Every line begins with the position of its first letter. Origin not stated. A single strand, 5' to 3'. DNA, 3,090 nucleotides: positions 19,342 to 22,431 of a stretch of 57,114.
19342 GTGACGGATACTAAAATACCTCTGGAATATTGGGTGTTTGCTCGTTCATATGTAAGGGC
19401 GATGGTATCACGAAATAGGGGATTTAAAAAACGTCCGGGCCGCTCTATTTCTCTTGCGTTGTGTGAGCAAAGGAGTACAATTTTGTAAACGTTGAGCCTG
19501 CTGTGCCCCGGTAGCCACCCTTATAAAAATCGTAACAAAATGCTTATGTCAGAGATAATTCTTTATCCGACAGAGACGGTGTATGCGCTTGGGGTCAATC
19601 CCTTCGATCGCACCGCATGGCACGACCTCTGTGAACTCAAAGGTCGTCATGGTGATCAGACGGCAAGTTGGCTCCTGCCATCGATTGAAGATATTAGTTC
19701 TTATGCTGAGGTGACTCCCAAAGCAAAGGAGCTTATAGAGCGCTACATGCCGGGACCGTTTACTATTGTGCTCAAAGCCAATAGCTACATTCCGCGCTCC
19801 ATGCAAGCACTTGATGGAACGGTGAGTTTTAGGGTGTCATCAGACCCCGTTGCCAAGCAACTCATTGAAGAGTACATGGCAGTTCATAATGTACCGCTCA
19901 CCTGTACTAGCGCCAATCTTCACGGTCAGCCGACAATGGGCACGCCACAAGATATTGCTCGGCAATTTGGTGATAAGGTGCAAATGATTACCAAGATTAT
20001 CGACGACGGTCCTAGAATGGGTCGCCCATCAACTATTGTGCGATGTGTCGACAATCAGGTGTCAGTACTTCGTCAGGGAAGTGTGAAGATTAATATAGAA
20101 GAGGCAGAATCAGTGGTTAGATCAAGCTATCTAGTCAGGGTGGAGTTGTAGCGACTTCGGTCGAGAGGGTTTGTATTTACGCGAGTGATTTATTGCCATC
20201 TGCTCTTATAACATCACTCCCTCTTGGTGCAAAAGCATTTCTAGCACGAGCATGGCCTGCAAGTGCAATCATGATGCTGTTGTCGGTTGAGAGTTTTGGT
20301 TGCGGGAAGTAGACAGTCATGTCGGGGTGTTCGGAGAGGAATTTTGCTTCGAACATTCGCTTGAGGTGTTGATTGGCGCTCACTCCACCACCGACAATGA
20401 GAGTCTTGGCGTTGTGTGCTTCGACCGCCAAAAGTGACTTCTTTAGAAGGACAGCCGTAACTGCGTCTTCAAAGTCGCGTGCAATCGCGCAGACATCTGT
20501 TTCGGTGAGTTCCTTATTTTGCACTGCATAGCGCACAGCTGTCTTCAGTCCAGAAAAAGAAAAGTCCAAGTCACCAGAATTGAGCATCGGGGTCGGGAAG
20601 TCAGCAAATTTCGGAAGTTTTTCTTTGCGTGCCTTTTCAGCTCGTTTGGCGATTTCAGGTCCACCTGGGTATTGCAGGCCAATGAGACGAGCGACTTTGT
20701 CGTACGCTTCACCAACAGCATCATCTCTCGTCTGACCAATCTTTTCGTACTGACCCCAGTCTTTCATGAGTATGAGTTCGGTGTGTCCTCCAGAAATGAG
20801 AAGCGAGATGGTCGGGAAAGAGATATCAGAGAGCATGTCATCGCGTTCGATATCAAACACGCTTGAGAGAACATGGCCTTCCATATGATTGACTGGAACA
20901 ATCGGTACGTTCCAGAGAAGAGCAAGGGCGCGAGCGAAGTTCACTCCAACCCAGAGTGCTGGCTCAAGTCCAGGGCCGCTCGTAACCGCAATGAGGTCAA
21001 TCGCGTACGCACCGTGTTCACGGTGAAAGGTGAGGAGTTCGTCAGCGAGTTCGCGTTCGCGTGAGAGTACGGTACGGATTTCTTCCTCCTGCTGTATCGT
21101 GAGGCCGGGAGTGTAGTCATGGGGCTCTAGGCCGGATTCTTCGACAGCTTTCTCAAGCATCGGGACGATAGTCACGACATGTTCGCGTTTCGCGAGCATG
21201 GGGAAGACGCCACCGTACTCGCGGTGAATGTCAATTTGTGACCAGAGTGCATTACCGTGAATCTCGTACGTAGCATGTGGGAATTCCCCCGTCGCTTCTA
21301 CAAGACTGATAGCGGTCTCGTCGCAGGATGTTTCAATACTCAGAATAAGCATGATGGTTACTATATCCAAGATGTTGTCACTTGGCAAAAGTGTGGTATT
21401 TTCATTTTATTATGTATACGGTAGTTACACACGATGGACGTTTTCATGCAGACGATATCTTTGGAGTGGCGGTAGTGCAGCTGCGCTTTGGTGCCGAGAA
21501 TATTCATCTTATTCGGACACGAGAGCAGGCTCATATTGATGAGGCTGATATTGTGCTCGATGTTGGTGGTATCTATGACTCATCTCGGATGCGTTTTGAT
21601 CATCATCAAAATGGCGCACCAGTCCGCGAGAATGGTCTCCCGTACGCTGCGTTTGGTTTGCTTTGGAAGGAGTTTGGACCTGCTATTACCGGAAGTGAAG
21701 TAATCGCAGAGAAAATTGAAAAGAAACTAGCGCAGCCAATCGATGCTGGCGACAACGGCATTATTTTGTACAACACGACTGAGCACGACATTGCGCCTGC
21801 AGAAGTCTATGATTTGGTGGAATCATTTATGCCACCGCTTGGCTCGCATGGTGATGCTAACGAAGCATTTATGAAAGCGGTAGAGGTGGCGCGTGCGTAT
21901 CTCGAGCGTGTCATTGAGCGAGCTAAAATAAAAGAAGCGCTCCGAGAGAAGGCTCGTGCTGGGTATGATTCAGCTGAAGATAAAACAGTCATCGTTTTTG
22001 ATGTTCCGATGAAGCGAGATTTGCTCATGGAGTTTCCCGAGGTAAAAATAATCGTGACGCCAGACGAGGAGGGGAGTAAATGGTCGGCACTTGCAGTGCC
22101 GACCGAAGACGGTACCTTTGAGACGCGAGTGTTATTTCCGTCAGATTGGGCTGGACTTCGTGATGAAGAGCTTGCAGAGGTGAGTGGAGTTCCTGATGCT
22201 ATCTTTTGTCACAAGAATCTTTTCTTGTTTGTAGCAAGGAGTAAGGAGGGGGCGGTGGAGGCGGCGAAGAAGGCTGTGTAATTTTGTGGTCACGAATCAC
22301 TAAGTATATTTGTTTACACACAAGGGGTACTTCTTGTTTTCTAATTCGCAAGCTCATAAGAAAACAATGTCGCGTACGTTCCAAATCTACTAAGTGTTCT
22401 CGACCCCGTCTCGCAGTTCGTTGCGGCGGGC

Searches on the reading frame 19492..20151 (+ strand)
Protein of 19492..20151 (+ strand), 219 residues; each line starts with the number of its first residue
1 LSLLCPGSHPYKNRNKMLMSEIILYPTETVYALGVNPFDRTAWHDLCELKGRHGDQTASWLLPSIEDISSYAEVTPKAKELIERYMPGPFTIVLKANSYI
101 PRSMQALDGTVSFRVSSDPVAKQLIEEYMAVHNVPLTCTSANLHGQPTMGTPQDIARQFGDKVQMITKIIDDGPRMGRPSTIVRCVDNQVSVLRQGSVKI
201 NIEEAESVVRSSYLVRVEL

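Call 3: search_protein_families(library=pfam, proteins=[window:19492-20151:+], max_evalue=0.1)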
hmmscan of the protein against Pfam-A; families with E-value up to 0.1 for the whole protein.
window:19492-20151:+ (219 aa): 2 families
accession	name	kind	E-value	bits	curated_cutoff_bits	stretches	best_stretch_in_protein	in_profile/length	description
PF01300.24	Sua5_yciO_yrdC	-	4.8e-42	143.9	25.1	1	21-196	7-178/178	Telomere recombination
PF16861.10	Carbam_trans_C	-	0.011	15.7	27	1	85-161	76-155/170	Carbamoyltransferase C-terminus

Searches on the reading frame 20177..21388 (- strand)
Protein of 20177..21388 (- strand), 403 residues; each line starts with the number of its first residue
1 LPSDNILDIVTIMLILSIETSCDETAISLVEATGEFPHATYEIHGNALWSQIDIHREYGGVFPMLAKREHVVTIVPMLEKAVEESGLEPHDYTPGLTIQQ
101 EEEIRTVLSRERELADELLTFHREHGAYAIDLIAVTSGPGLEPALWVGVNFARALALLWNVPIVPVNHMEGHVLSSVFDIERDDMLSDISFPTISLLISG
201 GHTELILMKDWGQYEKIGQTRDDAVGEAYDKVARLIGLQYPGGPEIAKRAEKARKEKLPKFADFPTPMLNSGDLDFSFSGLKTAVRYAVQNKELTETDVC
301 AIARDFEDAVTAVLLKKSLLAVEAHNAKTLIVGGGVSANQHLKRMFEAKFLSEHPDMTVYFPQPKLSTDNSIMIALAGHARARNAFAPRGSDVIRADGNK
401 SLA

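Call 3: search_protein_families(library=pfam, proteins=[window:20177-21388:-], max_evalue=0.1)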
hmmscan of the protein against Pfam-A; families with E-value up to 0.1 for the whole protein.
window:20177-21388:- (403 aa): 2 families
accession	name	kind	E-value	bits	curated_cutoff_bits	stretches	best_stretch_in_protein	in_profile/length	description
PF00814.31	TsaD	-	9.3e-78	262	24.8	2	129-375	50-263/264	tRNA N6-adenosine threonylcarbamoyltransferase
PF22521.2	HypF_C_2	-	0.00077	19.7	27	1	291-363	158-228/241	Carbamoyltransferase, Kae1-like Domain, second subdomain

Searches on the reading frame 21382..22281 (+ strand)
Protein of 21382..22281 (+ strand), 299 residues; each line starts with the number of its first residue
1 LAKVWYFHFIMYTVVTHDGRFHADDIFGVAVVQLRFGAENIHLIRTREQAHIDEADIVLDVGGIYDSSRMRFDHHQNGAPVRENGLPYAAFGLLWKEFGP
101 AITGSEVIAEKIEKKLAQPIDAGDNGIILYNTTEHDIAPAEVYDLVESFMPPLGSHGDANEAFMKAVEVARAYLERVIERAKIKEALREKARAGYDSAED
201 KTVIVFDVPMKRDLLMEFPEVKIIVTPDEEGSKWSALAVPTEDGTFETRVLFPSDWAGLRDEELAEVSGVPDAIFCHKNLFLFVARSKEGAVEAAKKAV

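Call 74: search_protein_families(library=pfam, proteins=[window:21382-22281:+], max_evalue=0.001)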
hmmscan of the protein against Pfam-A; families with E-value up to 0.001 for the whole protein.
window:21382-22281:+ (299 aa): 1 family
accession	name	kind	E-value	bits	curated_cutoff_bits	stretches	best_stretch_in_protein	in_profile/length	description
PF03690.18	MYG1_exonuc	-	6.8e-61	207.1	22.1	1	13-299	1-318/318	Uncharacterised protein family (UPF0160)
